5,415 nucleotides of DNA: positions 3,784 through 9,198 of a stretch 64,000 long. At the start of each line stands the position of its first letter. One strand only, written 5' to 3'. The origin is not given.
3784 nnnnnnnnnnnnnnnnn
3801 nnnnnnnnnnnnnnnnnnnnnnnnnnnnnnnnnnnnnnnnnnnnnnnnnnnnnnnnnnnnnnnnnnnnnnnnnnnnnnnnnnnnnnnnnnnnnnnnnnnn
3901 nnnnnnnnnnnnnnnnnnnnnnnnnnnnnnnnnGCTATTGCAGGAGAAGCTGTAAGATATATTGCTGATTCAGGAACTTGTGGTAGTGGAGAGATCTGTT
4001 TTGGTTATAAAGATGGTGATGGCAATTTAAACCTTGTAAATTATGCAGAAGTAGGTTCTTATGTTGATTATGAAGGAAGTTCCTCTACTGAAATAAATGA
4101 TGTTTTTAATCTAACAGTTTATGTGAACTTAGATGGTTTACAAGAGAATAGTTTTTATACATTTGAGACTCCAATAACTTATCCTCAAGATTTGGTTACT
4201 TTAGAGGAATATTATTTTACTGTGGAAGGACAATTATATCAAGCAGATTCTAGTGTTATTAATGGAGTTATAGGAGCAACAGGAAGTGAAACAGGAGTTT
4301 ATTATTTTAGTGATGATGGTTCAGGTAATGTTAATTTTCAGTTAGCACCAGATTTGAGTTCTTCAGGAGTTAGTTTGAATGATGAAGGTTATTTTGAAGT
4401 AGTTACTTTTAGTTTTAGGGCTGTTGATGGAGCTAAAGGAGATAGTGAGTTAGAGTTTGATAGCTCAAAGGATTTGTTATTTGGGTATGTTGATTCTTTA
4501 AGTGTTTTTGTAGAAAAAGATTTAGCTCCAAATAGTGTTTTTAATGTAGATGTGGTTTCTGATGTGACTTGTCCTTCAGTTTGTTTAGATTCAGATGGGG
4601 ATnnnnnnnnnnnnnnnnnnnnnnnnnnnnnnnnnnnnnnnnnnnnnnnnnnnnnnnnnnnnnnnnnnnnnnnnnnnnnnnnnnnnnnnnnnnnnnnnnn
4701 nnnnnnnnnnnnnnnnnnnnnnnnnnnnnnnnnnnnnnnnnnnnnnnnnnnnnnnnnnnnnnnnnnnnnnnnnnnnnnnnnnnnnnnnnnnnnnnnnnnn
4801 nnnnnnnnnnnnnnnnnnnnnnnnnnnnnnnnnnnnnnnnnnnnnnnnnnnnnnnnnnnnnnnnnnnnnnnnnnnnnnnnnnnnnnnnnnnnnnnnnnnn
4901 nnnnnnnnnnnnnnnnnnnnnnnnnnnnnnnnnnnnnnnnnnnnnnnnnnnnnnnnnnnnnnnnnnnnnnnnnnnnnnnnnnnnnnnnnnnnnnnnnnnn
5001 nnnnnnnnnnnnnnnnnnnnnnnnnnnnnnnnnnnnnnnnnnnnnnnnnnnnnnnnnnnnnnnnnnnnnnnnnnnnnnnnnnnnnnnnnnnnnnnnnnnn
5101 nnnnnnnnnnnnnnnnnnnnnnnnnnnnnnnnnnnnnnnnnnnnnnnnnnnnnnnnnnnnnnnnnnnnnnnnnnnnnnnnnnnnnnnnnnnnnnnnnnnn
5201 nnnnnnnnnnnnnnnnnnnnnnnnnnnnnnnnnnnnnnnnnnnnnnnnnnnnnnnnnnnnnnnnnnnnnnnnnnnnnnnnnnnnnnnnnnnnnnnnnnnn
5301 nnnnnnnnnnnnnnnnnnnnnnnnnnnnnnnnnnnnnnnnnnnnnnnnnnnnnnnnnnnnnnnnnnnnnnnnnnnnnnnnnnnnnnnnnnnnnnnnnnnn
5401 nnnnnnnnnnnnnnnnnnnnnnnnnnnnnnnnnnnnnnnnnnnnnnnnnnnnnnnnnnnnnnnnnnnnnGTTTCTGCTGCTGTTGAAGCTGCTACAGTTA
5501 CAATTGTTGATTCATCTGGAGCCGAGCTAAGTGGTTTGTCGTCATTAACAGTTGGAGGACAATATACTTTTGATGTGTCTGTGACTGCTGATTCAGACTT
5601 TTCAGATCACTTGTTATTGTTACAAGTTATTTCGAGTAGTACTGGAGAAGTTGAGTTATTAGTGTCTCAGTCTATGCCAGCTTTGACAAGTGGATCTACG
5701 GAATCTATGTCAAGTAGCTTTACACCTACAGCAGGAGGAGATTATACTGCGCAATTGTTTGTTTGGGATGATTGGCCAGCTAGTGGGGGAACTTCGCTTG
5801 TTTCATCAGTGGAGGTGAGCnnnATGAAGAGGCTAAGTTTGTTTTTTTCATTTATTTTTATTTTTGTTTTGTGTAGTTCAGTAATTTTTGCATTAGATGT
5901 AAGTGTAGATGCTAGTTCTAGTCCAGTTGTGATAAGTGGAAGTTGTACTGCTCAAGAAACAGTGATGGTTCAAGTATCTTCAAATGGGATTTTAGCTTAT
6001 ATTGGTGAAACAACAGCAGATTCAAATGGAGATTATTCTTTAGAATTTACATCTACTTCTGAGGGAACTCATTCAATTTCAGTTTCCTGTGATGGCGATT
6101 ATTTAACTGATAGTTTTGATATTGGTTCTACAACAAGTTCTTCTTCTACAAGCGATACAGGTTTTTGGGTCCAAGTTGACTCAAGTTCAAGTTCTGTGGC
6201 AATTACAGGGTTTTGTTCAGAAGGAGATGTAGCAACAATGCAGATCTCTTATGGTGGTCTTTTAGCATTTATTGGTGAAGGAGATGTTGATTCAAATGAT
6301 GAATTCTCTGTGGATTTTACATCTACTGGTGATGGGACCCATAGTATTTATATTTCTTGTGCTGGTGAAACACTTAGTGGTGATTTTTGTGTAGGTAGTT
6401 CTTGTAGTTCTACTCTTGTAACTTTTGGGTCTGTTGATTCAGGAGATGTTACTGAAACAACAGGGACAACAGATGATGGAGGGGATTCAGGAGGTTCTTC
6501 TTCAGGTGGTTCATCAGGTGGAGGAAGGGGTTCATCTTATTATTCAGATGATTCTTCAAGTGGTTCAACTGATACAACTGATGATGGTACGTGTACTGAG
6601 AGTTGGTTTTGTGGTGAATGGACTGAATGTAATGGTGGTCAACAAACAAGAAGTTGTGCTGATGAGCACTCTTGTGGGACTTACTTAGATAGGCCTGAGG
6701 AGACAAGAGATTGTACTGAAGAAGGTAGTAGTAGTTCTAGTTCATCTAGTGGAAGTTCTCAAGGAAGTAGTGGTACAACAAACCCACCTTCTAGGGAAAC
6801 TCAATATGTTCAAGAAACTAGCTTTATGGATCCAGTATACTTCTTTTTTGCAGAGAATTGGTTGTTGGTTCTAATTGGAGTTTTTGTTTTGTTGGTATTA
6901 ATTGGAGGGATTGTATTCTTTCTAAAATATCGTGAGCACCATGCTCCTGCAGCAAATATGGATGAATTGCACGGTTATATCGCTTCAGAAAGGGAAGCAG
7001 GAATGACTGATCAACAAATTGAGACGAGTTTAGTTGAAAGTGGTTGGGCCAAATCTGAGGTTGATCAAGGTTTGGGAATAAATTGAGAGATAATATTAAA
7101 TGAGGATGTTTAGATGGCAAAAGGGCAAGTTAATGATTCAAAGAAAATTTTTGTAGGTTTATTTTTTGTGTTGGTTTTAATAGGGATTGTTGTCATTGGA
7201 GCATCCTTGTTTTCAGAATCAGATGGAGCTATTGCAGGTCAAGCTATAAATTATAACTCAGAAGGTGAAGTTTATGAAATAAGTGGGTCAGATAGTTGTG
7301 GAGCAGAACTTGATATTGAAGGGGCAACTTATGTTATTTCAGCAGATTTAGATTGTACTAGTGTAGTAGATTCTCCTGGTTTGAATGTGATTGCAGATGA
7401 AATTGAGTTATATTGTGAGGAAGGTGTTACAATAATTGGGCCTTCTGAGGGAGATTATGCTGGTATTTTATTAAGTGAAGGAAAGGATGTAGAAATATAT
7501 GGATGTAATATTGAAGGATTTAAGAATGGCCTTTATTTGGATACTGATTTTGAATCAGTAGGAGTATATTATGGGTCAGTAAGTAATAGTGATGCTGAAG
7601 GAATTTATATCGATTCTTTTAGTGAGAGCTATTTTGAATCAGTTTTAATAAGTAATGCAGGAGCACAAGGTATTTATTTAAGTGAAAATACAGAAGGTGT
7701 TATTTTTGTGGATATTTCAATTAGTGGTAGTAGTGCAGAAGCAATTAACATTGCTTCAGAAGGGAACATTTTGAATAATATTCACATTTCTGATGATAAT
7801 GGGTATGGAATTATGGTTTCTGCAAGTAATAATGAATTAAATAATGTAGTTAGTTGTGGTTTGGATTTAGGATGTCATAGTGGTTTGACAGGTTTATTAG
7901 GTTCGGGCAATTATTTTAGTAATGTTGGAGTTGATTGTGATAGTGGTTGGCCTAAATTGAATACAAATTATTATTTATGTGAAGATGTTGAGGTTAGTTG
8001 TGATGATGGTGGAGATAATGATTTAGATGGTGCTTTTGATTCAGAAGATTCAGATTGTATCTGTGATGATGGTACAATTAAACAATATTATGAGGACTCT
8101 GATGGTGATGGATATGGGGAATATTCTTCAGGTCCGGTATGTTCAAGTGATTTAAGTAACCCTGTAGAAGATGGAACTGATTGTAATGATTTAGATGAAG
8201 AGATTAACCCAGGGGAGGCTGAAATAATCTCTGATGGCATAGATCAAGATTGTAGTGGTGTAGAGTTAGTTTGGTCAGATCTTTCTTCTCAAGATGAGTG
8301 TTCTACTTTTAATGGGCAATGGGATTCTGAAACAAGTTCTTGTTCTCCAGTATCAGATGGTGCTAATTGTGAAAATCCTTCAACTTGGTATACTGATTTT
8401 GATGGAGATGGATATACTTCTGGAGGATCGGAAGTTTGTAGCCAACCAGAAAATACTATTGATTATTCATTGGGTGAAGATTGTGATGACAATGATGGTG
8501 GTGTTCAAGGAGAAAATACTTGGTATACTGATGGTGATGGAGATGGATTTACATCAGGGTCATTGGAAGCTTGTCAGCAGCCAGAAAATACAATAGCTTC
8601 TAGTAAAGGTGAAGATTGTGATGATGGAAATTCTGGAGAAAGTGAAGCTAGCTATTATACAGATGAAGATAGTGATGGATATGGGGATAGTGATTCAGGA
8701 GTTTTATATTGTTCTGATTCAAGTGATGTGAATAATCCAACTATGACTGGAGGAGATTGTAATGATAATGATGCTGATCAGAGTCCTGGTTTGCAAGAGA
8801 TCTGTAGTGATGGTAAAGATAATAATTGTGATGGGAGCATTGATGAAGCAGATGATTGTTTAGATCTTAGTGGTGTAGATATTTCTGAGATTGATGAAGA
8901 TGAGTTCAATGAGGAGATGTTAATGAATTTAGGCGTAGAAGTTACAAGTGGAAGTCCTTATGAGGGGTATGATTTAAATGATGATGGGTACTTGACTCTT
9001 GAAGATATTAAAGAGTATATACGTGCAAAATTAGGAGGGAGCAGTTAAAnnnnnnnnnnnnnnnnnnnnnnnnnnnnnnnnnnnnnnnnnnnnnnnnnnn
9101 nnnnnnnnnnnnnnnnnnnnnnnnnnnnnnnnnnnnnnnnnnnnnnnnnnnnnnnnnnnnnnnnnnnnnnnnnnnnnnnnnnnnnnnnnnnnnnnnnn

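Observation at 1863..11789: tRNA-flanked five-gene surface-protein operon with alternating dockerin-like and cohesin-like modules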

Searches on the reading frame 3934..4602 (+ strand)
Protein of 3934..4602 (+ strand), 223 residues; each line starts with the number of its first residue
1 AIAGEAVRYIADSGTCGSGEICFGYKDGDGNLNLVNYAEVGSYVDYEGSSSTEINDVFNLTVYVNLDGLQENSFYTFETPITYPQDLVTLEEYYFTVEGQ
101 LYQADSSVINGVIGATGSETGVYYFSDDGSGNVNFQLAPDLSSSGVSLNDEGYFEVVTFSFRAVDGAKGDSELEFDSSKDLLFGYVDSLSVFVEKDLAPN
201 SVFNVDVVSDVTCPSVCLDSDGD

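Call 8: search_protein_families(library=pfam, proteins=[window:3934-4602:+], max_evalue=10)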
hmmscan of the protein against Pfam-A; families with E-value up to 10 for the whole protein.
seq(223 aa): 0 families

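Call 21: find_homologous_proteins(query=window:3934-4602:+, max_evalue=0.01)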
Query seq(223 aa): 294 candidates shared short words with the query, none scored E <= 0.01.

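Call 48: predict_structure(alignment_id=A4)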
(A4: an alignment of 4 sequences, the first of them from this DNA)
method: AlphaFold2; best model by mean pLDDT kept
length: 207 residues; sequences in the alignment: 4
mean_pLDDT: 35.9   pTM: 0.30
mean pLDDT of the five models: 35.9, 33.6, 29.6, 29.6, 27.8
residues with pLDDT >= 90: 0; 70-90: 0; 50-70: 5; < 50: 202
segments of 3 or more residues with pLDDT < 50: 1-22, 24-154, 157-192, 195-207
pLDDT, mean of each block of 10 residues (from residue 1): 30 38 46 25 25 24 27 28 40 44 36 39 41 39 37 48 38 28 33 48 38
secondary structure, 60 per line:
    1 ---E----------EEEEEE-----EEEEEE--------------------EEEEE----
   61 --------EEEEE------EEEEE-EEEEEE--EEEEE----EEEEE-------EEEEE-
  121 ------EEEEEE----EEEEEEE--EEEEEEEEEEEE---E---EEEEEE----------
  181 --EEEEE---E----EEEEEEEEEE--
elements in order: E15-20 E26-31 E52-56 E69-73 E80-84 E86-91 E94-98 E103-107 E115-119 E127-132 E137-143 E146-157 E165-170 E183-187 E196-205

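Call 67: search_solved_structures(query=A6, max_evalue=10, show_alignments=2)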
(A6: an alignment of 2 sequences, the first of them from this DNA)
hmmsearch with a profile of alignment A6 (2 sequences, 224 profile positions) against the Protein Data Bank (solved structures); distinct sequences matched with E-value up to 10: 1.
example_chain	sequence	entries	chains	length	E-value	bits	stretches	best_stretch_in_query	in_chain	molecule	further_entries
2qz7_A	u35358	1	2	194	1.1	12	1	137-177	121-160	Uncharacterized protein SCO6318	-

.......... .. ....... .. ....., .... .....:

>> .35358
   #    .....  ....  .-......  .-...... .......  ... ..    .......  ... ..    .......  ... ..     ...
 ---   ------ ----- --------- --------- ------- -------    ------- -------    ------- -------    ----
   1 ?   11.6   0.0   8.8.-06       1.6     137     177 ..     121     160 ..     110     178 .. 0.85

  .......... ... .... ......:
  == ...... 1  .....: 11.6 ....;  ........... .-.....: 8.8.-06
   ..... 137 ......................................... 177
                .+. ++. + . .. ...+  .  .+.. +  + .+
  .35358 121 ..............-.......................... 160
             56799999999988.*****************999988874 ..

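Call 85: fold_search(model_id=the predicted structure, library=pdb)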
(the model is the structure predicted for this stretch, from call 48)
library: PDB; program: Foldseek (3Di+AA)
matches with E <= 10: 205; with E <= 0.001: 0
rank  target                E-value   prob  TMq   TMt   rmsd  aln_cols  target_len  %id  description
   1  9wyg                  2.7e-01  0.12  0.18  0.17  21.2       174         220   10  Crystal structure of HAstV8 spike (released 2026-02-11)
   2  9oc6_A                3.5e-01  0.20  0.21  0.20  14.2       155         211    7  Crystal structure of receptor FcRn bound to Human Astrovirus 6 spike (released 2025-11-19)
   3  5hcd_A                5.0e-01  0.14  0.22  0.06  25.8       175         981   14  Ternary complex of human Complement C5 with Ornithodoros moubata OmCI and Rhipicephalus microplus RaCI2 (released 2016-03-30)
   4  3o0l_A                5.3e-01  0.47  0.25  0.43   8.1       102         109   15  Crystal structure of a Pfam DUF1425 family member (Shew_1734) from Shewanella sp. pv-4 at 1.81 a resolution (released 2010-08-04)
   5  8xrx_C                6.5e-01  0.25  0.20  0.08   6.6        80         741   15  The crystal structure of a GH3 enzyme CcBgl3B with glucose and gentiobiose (released 2024-04-10)
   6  5kov_B                7.2e-01  0.14  0.22  0.21  16.4       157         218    9  Crystal structure of the human astrovirus 2 capsid protein spike in complex with a single chain variable fragment of a (released 2016-11-09)
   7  3o0l_B                7.6e-01  0.38  0.25  0.43   8.6       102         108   17  Crystal structure of a Pfam DUF1425 family member (Shew_1734) from Shewanella sp. pv-4 at 1.81 a resolution (released 2010-08-04)
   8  8xrt_D                8.5e-01  0.13  0.19  0.08   9.3       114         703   15  The crystal structure of a GH3 enzyme CcBgl3B (released 2024-04-10)
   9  9wyd_C                8.5e-01  0.07  0.17  0.16  14.1       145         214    9  Crystal structure of HAstV8 spike and FcRn (released 2026-02-11)
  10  6ncx_D                8.9e-01  0.06  0.17  0.08  20.5       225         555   10  Crystal structure of GH2 beta-galacturonidase from Eisenbergiella tayi bound to galacturonate (released 2019-02-20)
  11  8cml_B                9.4e-01  0.12  0.23  0.07  25.6       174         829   13  Cryo-EM structure of complement C5 in complex with nanobodies UNbC5-1 and UNbC5-2 (released 2023-09-27)
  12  5w1n_D                9.9e-01  0.14  0.23  0.22  14.0       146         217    4  Crystal structure of the human astrovirus 2 Oxford serotype capsid protein spike at 1.35-A resolution (released 2017-11-08)
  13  5ewo                  9.9e-01  0.11  0.22  0.21  15.5       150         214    9  Crystal structure of the human astrovirus 1 capsid protein spike domain at 0.95-A resolution (released 2015-12-23)
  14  7ljj                  9.9e-01  0.11  0.24  0.10  16.9       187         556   12  Structure of the Exo-alpha-L-galactosidase BpGH29 from Bacteroides plebeius (released 2022-02-09)
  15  5kov_S                1.0e+00  0.14  0.23  0.22  13.6       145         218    5  Crystal structure of the human astrovirus 2 capsid protein spike in complex with a single chain variable fragment of a (released 2016-11-09)
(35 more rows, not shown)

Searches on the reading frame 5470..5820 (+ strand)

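Call 8: search_protein_families(library=pfam, proteins=[window:5470-5820:+], max_evalue=10)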
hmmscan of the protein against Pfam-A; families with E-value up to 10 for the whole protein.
seq(117 aa): 6 families
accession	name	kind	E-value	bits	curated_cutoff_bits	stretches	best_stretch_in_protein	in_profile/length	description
PF22352.2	K319L-like_PKD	-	0.0012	19.3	27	2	9-43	41-73/84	K319L-like, PKD domain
PF24318.1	DUF7490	-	0.013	15.5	27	1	48-101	38-91/106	Domain of unknown function (DUF7490)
PF07705.17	CARDB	-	0.014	16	22.7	1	66-96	51-81/101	CARDB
PF17970.7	bMG1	-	0.19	12.2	26.4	1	8-61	7-53/105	Bacterial Alpha-2-macroglobulin MG1 domain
PF05345.18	He_PIG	-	0.27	12.1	24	1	14-45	55-86/96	Putative Ig domain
PF07495.19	Y_Y_Y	-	0.28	11.5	26.6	0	79-98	28-46/65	Y_Y_Y domain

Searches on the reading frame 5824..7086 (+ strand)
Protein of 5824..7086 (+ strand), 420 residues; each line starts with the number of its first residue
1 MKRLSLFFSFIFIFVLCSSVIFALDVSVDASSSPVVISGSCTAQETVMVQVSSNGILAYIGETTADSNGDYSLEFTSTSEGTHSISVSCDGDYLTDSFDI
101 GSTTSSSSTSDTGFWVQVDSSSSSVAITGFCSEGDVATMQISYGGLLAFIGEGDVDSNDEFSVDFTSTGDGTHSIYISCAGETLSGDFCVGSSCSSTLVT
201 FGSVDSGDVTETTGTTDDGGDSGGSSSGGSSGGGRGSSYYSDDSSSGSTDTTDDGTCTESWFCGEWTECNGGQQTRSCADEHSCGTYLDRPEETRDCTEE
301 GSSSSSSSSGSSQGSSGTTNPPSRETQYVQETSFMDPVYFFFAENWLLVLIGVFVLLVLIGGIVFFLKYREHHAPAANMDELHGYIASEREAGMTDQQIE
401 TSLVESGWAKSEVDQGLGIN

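Call 5: search_protein_families(library=pfam, proteins=[window:5824-7086:+], max_evalue=1)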
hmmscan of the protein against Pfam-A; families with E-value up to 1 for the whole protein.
window:5824-7086:+ (420 aa): 7 families
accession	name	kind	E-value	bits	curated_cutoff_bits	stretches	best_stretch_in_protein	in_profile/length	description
PF00630.25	Filamin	-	8.1e-06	27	26.9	1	62-95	55-88/93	Filamin/ABP280 repeat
PF17957.7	Big_7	-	0.00017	22.6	24.1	1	32-87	17-70/70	Bacterial Ig domain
PF17936.7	Big_6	-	0.00032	21.3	27.6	1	31-88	11-65/83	Bacterial Ig domain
PF16640.11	Big_3_5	-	0.0032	18.4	35.5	1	33-92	12-72/88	Bacterial Ig-like domain (group 3)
PF02369.22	Big_1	-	0.0061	17.1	34.9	1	41-91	32-82/93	Bacterial Ig-like domain (group 1)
PF23668.1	CUB_CDCP1_2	-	0.11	12.7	27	1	114-147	55-88/108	CDCP1 CUB domain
PF11743.13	DUF3301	-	0.24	11.6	25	0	152-184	56-88/95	Protein of unknown function (DUF3301)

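Call 18: find_encoding_contigs(protein=window:5824-7086:+, flank=10000, max_places=5)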
Protein window:5824-7086:+ (420 aa): 7 contigs read that carry it; 5 places shown.
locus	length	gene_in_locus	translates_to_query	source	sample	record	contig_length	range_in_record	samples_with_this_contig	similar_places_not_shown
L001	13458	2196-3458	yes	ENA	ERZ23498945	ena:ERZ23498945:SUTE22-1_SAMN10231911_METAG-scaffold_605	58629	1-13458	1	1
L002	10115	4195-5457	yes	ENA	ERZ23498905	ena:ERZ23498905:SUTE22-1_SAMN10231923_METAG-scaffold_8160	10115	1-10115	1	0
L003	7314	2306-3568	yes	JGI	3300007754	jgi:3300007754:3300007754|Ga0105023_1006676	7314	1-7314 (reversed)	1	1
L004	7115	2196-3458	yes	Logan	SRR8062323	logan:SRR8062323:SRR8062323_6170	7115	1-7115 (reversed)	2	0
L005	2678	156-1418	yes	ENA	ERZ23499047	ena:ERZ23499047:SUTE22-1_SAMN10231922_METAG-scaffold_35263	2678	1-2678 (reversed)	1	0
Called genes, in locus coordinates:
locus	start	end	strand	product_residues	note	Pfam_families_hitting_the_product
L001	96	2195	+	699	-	-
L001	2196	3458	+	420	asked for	PF00630:Filamin (faint)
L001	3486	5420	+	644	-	PF13229:Beta_helix (faint), PF05048:NosD (weak), PF11617:Cu-binding_MopE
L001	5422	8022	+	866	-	PF11617:Cu-binding_MopE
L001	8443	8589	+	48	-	-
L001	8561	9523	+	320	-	PF25145:NfeD1b_N, PF01343:Peptidase_S49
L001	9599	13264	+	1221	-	PF00082:Peptidase_S8, PF00431:CUB (faint), PF18911:PKD_4 (faint)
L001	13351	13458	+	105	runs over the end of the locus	-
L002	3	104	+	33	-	?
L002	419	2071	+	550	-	PF05048:NosD, PF13229:Beta_helix, PF11617:Cu-binding_MopE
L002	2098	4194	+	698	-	-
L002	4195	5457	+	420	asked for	PF00630:Filamin (faint)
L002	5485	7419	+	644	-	PF13229:Beta_helix (faint), PF05048:NosD (weak), PF11617:Cu-binding_MopE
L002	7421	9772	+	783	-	PF11617:Cu-binding_MopE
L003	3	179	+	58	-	?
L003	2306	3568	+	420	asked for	PF00630:Filamin (faint)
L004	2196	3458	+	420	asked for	PF00630:Filamin (faint)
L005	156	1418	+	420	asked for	PF00630:Filamin (faint)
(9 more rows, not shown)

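Call 97: search_protein_families(library=ncbifam, proteins=[window:5824-7086:+], max_evalue=0.01)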
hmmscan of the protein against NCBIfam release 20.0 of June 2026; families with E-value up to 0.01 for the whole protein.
window:5824-7086:+ (420 aa): 0 families

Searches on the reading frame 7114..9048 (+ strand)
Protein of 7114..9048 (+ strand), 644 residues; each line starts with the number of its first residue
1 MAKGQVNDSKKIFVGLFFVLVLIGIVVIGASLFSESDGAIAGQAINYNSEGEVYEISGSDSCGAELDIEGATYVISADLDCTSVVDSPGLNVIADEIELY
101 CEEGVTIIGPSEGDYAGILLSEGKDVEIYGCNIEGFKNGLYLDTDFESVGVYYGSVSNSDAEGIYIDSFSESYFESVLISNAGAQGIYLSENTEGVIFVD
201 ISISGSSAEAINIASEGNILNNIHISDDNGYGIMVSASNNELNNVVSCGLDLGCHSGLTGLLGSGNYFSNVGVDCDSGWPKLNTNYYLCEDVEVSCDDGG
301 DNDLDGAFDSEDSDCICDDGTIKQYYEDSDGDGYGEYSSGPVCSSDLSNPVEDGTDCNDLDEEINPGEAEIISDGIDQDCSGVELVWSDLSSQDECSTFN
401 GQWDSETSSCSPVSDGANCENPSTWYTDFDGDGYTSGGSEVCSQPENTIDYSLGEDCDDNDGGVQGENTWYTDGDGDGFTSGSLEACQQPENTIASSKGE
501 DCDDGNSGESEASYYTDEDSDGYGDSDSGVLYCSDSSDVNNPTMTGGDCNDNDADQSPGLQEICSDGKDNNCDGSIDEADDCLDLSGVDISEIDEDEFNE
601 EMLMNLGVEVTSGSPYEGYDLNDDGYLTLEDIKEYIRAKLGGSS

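Call 5: search_protein_families(library=pfam, proteins=[window:7114-9048:+], max_evalue=1)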
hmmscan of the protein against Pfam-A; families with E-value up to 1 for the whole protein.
window:7114-9048:+ (644 aa): 5 families
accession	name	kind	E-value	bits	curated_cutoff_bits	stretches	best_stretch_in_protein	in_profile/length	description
PF11617.13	Cu-binding_MopE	-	1.1e-16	61.2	27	2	548-578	1-30/30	Putative metal-binding motif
PF05048.19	NosD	-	1.7e-07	31.3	23.6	1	114-270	15-172/212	Periplasmic copper-binding protein (NosD)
PF13229.12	Beta_helix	-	2.9e-07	30.7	25.9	2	156-248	18-116/158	Right handed beta helix region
PF13405.12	EF-hand_6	-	0.1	12.9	25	1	619-640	9-29/30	EF-hand domain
PF13499.12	EF-hand_7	-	0.31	11.9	30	1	619-639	11-32/67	EF-hand domain pair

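Call 97: search_protein_families(library=ncbifam, proteins=[window:7114-9048:+], max_evalue=0.01)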
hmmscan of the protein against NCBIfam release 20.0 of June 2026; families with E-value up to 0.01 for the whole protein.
window:7114-9048:+ (644 aa): 0 families
